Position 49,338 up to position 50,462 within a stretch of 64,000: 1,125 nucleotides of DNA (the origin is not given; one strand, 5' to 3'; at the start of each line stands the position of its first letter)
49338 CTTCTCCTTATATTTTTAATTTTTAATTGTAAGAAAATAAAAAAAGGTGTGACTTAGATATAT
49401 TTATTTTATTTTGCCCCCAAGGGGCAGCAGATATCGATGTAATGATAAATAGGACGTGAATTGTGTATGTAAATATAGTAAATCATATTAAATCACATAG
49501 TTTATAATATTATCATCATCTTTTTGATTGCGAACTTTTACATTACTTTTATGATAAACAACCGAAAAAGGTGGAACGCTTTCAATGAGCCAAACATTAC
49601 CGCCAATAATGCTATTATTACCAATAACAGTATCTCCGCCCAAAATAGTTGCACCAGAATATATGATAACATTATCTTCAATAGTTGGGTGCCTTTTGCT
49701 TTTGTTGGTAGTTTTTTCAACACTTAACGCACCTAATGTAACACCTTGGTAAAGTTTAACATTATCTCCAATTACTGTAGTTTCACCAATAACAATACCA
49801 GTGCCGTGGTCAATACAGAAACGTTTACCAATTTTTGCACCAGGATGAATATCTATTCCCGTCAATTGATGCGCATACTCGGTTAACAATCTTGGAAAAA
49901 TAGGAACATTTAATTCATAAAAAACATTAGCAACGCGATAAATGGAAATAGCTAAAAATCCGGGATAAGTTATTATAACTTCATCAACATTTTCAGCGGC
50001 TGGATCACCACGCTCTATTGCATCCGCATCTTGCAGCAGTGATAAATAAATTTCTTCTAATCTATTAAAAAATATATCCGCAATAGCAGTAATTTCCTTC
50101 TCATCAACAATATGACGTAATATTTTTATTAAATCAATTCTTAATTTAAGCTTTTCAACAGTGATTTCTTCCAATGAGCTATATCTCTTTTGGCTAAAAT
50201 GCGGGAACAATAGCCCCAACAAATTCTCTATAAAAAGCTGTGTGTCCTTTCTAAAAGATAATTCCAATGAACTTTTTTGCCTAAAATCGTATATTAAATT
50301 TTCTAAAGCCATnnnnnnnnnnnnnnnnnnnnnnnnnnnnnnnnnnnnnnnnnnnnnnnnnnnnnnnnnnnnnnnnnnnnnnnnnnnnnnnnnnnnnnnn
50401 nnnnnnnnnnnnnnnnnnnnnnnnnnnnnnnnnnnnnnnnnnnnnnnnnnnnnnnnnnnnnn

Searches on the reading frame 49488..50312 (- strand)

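Call 57: search_protein_families(library=pfam, proteins=[window:49488-50312:-], max_evalue=0.01)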
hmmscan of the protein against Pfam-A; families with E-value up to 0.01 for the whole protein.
window:49488-50312:- (274 aa): 3 families
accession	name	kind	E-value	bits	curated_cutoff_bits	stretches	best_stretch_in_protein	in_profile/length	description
PF00132.30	Hexapep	-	8e-09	35.3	27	2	208-241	1-33/36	Bacterial transferase hexapeptide (six repeats)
PF06426.19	SATase_N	-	0.005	17.6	21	1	67-122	48-103/105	Serine acetyltransferase, N-terminal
PF25084.1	LbH_EIF2B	-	0.0066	16.9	54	0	158-240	21-103/105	EIF2B subunit epsilon LbH domain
